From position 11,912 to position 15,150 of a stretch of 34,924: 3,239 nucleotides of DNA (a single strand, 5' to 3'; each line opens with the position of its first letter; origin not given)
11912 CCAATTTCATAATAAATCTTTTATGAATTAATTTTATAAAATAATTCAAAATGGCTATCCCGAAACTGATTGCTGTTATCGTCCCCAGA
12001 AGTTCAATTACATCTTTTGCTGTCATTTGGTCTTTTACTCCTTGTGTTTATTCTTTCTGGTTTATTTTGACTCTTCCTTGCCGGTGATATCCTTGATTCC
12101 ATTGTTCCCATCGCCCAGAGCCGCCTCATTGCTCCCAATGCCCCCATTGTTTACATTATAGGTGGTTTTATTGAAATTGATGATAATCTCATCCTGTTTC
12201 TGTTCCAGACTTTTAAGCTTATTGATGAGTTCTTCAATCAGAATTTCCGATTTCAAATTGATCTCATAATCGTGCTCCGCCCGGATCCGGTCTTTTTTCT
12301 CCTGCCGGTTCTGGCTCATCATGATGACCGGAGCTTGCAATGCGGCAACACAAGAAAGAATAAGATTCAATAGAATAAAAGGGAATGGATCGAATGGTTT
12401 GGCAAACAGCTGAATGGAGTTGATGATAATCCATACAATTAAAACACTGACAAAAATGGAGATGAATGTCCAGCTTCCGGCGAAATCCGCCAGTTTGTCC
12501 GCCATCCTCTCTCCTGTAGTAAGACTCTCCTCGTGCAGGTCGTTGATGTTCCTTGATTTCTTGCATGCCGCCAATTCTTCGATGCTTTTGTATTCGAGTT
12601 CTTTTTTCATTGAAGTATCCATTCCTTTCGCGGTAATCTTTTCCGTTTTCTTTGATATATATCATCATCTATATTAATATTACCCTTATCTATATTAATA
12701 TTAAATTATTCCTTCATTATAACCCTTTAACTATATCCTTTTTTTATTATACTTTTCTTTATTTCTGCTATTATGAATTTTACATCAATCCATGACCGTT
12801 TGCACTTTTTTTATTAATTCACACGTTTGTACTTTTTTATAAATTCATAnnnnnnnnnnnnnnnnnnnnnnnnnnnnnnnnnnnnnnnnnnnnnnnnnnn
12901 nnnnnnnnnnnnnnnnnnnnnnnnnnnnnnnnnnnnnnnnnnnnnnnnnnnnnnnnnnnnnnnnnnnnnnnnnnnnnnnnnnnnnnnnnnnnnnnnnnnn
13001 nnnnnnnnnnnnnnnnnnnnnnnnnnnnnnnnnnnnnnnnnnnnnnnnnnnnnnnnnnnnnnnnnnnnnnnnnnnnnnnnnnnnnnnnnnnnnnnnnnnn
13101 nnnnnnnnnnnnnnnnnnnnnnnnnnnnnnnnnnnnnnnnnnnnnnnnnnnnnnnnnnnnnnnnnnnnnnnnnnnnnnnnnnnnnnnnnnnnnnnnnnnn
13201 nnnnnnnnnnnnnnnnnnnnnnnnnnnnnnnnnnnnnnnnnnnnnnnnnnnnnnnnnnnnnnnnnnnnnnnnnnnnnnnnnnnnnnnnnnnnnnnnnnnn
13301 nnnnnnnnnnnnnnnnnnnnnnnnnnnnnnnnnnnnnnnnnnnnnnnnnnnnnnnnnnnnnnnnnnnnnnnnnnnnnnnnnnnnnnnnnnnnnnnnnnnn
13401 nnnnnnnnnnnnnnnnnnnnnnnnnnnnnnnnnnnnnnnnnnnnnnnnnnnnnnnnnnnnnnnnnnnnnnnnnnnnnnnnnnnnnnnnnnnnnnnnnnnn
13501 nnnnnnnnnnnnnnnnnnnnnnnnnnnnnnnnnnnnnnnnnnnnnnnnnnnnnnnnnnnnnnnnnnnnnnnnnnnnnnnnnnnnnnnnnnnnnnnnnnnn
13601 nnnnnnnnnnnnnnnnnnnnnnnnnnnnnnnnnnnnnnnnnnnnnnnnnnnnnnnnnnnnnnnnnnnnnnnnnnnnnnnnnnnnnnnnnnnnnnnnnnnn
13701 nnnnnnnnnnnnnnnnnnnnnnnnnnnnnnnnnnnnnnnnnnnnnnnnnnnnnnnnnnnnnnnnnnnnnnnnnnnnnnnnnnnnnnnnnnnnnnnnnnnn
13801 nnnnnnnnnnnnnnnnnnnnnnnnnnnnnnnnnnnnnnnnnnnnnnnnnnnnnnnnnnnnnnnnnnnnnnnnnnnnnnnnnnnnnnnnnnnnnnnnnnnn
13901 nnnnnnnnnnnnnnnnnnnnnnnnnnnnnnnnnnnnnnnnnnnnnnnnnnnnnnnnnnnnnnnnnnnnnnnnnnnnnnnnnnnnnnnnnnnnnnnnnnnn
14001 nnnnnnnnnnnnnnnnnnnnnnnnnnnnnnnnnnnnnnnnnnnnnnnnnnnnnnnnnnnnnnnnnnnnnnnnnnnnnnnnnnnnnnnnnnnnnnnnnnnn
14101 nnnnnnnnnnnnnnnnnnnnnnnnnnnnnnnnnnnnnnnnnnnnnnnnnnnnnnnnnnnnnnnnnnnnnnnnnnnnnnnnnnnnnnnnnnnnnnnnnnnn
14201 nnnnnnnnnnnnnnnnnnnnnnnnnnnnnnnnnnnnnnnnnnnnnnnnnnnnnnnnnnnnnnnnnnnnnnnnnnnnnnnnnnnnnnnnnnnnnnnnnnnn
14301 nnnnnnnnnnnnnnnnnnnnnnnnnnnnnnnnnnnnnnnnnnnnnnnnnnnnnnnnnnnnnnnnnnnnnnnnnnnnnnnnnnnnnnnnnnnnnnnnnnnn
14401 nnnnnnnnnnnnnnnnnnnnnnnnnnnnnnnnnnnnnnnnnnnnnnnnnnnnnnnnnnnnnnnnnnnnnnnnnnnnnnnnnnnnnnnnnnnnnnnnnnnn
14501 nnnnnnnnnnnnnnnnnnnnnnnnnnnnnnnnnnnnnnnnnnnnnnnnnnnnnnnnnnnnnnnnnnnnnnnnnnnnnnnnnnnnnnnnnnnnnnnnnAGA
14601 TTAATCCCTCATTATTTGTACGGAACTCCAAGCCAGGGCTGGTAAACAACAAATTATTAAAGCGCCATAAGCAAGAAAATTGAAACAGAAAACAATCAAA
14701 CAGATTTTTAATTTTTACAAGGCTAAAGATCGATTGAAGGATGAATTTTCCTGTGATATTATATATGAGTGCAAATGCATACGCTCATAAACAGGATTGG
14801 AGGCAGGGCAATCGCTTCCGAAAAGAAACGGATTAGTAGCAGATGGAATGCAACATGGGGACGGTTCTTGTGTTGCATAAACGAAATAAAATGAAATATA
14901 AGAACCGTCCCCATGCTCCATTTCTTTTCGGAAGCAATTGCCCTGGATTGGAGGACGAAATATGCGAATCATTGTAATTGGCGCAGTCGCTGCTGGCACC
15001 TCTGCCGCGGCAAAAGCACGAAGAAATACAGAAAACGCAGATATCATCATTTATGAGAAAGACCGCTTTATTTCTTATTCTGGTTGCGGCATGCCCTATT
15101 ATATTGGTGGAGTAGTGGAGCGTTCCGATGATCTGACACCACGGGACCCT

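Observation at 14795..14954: A 142-bp MITE-like element with 25-bp TIRs and a perfect 9-bp target-site duplication sits between the promoter and RBS of the CoADR-rhodanese gene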

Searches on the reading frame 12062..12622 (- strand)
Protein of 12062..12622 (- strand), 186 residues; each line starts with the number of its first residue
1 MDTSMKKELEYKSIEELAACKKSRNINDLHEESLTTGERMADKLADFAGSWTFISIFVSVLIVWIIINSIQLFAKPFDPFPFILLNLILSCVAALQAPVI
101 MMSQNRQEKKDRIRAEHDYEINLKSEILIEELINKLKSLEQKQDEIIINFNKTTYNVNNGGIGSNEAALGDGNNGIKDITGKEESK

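Call 12: search_protein_families(library=pfam, proteins=[window:12062-12622:-])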
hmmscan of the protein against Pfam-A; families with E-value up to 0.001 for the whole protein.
window:12062-12622:- (186 aa): 1 family
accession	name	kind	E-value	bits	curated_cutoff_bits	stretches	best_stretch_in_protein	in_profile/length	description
PF06210.16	DUF1003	-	5.2e-40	136.2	27.4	1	49-145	2-98/103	Protein of unknown function (DUF1003)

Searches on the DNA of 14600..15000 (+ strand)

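Call 23: search_dna_similar(query=window:14795-14954:+, collection=plasmids, mode=distant, max_evalue=0.01)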
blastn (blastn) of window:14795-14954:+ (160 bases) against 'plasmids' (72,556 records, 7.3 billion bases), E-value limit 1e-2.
No match.

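Call 24: search_dna_similar(query=window:14795-14954:+, collection=phages, mode=distant, max_evalue=0.01)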
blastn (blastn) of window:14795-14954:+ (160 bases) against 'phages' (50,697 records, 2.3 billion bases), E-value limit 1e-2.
No match.

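Call 31: search_rna_families(source=window, start=14600, end=15000, threshold=evalue, max_evalue=10)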
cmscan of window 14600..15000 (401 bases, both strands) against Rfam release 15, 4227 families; matches with E-value up to 10: 12.
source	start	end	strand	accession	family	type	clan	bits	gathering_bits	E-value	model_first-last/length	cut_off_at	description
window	14855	14914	+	RF03747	mir-4536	Gene; miRNA;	-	26.3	76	0.012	1-88/88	no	mir-4536 microRNA precursor family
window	14855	14916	+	RF03904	MIR7991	Gene; miRNA;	-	22.4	58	0.026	1-47/47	no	MIR7991 microRNA precursor family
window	14856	14913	+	RF01666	rox2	Cis-reg;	-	18.7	55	1.5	1-71/71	no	Drosophila rox2 ncRNA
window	14759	14793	+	RF04217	mir-297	Gene; miRNA;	-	14.8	90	9.9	1-71/71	no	mir-297 microRNA precursor family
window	14849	14923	-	RF02397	sau-5971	Gene; sRNA;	-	14.7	90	4.8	48-96/96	no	Staphylococcus sRNA sau-5971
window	14857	14913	+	RF02768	Ysr155_RyfD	Gene; sRNA;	-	14.3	42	2.3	1-140/140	no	Yersinia sRNA 155(RyfD)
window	14851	14940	-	RF01431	snoR135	Gene; snRNA; snoRNA; HACA-box;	-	13.5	45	3.3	1-143/143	no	small nucleolar RNA snoR135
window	14850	14919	+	RF02536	AEV_CRE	Cis-reg;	-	13.4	100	8.1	1-135/135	no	Avian encephalitis virus (AEV) cis-acting replication element (CRE)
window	14814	14934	+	RF02376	antisense_SR1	Gene; sRNA;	-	12.3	45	4.8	18-110/210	no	SR1 sRNA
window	14946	14995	+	RF03139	S4-Bacteroidia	Cis-reg; leader;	CL00119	12.3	34.7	6.1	1-34/34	no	S4-Bacteroidia ribosomal protein leader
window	14600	14628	+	RF01833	astro_FSE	Cis-reg; frameshift_element;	-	9.7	70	8.9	27-55/55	5'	ribosomal frameshift site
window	14660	14772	+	RF01477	rli43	Gene; sRNA;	-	9.5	100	7.6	59-192/255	no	Listeria sRNA rli43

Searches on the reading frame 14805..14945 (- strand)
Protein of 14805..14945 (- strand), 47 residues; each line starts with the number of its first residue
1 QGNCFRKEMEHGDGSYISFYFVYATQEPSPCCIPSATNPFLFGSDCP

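Call 43: find_homologous_proteins(query=window:14805-14945:-, max_evalue=10)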
Query seq(47 aa) (47 aa): 1 proteins with E <= 10 among 1 candidates.
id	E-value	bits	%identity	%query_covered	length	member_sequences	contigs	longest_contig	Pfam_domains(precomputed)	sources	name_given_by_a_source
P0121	4.2e-4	38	77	55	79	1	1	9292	-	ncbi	-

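Call 44: find_encoding_contigs(protein=P0121, flank=5000)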
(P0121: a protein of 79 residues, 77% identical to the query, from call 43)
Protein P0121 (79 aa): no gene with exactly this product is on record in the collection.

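Call 46: list_cluster_members(proteins=[P0121, P0001])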
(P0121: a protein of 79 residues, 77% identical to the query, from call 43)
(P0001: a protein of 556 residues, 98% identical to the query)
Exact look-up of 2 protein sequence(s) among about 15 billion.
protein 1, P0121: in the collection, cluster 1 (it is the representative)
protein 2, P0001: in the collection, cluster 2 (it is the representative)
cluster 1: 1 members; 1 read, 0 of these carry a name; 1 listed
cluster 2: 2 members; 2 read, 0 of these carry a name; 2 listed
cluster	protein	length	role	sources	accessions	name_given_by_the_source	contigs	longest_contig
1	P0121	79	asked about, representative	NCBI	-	-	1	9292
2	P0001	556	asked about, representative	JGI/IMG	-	-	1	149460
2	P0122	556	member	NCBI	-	-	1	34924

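Call 59: search_protein_representatives(protein=window:14805-14945:-)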
Query: 47 residues. Proteins with E-value up to 0.001 (for the whole library): 5; up to 1e-10: 0; up to 1e-30: 0. The best 5 are listed.
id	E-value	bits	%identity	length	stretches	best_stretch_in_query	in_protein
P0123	3.1e-07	46.2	42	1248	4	2-46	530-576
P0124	9.3e-07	44.7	38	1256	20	4-36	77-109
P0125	3.1e-05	40.0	43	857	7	10-44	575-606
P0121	1.3e-04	38.0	74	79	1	9-35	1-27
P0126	5.7e-04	36.0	58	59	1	8-40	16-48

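Call 61: find_encoding_contigs(protein=P0126, flank=10000)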
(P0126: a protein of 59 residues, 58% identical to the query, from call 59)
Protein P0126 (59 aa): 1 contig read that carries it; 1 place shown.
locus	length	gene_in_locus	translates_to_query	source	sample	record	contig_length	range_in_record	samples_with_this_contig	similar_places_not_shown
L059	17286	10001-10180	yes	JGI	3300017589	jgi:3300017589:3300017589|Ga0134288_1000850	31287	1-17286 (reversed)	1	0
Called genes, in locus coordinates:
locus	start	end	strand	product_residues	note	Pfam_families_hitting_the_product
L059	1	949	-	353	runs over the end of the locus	PF00892:EamA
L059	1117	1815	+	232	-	PF00392:GntR, PF07729:FCD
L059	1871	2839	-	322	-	-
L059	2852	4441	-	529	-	PF03062:MBOAT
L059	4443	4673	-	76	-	-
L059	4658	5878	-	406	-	PF00278:Orn_DAP_Arg_deC, PF01168:Ala_racemase_N, PF02784:Orn_Arg_deC_N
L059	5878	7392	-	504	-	PF00501:AMP-binding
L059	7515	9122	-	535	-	PF00512:HisKA, PF02518:HATPase_c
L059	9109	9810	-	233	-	PF00072:Response_reg, PF00486:Trans_reg_C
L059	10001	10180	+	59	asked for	-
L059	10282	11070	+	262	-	PF01012:ETF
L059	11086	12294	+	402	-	PF01012:ETF, PF00766:ETF_alpha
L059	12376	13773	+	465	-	PF01565:FAD_binding_4, PF02913:FAD-oxidase_C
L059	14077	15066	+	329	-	PF01522:Polysacc_deac_1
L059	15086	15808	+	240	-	PF04519:Bactofilin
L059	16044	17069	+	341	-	PF01208:URO-D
